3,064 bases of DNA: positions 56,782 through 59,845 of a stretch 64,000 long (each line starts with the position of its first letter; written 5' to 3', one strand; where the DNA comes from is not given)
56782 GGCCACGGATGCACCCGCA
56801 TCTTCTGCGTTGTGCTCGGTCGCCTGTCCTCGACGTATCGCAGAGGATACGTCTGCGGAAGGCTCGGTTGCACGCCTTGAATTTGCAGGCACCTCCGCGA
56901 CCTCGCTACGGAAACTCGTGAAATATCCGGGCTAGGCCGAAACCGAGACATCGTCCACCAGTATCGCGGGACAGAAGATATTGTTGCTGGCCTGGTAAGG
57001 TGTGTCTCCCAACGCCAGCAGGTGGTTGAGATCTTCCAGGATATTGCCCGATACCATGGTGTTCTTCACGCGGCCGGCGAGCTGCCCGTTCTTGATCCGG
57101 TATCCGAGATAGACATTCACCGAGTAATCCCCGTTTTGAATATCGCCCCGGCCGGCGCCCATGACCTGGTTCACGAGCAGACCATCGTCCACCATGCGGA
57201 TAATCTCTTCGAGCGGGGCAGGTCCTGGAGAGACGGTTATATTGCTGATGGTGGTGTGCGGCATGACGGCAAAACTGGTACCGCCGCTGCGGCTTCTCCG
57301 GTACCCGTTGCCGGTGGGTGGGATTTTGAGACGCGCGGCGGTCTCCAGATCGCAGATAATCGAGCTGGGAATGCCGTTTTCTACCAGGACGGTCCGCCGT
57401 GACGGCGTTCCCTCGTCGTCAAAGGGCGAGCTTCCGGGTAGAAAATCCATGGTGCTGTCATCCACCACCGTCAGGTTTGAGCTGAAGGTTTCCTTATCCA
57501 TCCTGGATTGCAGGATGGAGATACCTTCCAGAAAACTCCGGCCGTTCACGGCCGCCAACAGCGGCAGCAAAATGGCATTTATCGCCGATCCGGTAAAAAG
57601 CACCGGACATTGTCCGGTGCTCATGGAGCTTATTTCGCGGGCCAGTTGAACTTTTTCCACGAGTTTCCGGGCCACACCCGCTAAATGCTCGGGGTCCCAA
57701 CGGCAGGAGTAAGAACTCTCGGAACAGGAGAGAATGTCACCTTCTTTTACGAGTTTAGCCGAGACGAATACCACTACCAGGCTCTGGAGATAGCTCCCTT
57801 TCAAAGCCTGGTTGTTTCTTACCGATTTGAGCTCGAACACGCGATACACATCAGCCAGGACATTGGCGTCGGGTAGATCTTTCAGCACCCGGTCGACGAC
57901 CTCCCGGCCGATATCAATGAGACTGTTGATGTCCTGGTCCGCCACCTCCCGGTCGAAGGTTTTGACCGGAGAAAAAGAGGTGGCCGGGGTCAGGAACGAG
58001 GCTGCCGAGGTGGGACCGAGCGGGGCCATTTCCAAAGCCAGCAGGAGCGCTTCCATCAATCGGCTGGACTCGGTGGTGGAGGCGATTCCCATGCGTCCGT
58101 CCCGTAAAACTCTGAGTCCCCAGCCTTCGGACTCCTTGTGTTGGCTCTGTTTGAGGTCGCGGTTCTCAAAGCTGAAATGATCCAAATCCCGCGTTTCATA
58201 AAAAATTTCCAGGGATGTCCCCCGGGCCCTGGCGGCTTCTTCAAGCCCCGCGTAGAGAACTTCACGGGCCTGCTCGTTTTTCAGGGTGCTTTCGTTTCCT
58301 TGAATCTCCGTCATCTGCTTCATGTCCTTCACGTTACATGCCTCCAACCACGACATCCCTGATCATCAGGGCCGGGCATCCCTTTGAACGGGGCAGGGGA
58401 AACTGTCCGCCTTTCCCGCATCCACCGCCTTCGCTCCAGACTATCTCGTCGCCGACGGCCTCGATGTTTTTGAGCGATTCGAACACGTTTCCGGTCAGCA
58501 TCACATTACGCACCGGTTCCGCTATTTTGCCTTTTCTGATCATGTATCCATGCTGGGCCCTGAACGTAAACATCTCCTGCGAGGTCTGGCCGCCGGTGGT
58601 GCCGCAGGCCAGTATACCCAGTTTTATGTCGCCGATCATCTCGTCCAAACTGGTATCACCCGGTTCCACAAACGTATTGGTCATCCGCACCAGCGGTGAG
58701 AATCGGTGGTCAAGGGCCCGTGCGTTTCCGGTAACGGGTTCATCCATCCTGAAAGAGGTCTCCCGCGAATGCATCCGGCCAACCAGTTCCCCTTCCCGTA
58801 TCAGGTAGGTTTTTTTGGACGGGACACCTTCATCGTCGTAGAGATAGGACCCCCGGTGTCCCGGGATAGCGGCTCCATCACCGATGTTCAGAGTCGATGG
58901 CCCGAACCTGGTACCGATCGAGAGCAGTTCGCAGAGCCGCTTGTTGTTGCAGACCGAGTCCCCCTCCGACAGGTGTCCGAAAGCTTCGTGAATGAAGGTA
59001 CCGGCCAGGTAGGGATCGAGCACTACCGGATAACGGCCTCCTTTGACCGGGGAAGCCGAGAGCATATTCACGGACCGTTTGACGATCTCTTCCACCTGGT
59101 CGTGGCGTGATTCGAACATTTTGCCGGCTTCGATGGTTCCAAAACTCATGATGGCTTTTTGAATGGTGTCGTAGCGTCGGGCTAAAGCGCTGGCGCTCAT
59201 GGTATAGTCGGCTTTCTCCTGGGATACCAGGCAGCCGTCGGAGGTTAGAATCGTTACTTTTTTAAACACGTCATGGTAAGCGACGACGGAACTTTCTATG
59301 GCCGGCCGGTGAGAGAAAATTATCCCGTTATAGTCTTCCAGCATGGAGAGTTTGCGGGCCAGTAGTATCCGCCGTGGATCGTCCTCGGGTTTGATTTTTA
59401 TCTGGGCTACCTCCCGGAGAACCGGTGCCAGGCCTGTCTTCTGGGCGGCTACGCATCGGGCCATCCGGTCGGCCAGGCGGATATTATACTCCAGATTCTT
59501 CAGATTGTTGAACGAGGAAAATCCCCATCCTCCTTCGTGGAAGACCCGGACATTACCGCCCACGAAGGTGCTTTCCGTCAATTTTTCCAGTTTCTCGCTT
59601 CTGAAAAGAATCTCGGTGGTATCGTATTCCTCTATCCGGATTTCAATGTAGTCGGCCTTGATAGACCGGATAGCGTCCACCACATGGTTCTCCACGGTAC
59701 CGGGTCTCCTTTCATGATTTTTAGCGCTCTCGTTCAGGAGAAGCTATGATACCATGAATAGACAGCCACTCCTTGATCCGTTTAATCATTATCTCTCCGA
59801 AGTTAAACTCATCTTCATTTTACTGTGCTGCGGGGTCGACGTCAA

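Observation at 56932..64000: Two divergent TldD/TldE pairs bracketing tandem proteasome-beta/HslV-like paralogs: candidate novel peptidase system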

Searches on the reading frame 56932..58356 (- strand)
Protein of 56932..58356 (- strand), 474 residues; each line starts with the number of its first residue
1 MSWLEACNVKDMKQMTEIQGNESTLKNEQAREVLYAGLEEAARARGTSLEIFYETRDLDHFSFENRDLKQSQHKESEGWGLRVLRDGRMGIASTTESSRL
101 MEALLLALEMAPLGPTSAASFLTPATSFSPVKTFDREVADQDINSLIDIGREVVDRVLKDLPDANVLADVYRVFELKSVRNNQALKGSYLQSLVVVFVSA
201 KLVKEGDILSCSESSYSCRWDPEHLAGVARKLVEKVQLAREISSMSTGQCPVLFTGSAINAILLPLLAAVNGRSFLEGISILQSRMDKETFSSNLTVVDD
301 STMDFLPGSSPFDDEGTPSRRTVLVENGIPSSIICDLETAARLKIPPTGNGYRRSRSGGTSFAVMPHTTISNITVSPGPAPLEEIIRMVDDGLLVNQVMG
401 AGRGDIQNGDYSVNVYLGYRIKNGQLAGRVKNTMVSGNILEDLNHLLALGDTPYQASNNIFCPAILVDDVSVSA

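Call 3: search_protein_families(library=pfam, proteins=[window:56932-58356:-], max_evalue=1)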
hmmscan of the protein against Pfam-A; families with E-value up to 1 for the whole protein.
window:56932-58356:- (474 aa): 2 families
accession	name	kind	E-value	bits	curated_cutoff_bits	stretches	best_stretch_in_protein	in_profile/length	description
PF19289.4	PmbA_TldD_3rd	-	4.9e-59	199.6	22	1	247-473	1-219/220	PmbA/TldA metallopeptidase C-terminal domain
PF01523.21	PmbA_TldD_1st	-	2.9e-12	47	20.9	1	50-111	2-65/65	PmbA/TldA metallopeptidase domain 1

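Call 10: search_protein_families(library=ncbifam, proteins=[window:56932-58356:-], max_evalue=1)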
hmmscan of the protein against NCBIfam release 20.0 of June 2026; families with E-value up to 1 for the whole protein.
window:56932-58356:- (474 aa): 3 families
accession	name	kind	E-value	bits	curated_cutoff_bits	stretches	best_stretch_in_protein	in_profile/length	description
NF040952.1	Arch_mtprotase_TldD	equivalog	1.7e-22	79.8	635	1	61-447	27-406/443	zinc metalloprotease TldD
NF008006.0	PRK10735.1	equivalog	4.8e-22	78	513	1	271-448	270-440/481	metalloprotease TldD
NF008268.0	PRK11040.1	equivalog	1.9e-16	59.8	438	1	242-472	232-443/446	metalloprotease PmbA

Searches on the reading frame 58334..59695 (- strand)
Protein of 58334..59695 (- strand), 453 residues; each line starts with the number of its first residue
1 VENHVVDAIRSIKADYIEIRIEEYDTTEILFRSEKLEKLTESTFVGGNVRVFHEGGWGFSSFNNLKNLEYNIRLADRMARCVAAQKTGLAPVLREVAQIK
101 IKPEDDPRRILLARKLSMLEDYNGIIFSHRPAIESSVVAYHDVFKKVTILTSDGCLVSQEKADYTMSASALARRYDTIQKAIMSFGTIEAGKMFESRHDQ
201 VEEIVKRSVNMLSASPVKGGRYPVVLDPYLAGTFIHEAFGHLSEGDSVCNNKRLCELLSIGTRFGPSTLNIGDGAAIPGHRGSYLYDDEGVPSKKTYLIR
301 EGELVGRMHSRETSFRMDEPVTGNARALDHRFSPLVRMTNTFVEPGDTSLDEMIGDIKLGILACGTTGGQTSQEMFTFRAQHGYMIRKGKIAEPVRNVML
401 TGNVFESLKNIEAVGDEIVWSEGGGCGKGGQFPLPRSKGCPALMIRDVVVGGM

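Call 3: search_protein_families(library=pfam, proteins=[window:58334-59695:-], max_evalue=1)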
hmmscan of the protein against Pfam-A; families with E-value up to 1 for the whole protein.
window:58334-59695:- (453 aa): 3 families
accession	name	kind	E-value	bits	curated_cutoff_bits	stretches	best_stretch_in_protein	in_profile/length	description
PF19289.4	PmbA_TldD_3rd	-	2.9e-57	193.8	22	1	220-452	2-220/220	PmbA/TldA metallopeptidase C-terminal domain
PF01523.21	PmbA_TldD_1st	-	7.5e-10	39.3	20.9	1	18-76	2-52/65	PmbA/TldA metallopeptidase domain 1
PF19290.4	PmbA_TldD_2nd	-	6.6e-09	36.6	20.9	1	106-212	2-109/109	PmbA/TldA metallopeptidase central domain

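Call 10: search_protein_families(library=ncbifam, proteins=[window:58334-59695:-], max_evalue=1)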
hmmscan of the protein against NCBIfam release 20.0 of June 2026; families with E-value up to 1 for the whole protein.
window:58334-59695:- (453 aa): 3 families
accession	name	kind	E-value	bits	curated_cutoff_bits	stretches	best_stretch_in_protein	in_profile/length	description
NF040952.1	Arch_mtprotase_TldD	equivalog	3.1e-77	260.2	635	1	5-451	3-443/443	zinc metalloprotease TldD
NF008006.0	PRK10735.1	equivalog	9.4e-38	129.8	513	1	78-452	95-479/481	metalloprotease TldD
NF008268.0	PRK11040.1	equivalog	7.6e-10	38.1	438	1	151-419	170-426/446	metalloprotease PmbA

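Call 70: search_protein_families(library=padloc, proteins=[window:58334-59695:-], max_evalue=1)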
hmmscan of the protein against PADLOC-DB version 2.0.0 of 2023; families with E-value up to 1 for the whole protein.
window:58334-59695:- (453 aa): 0 families
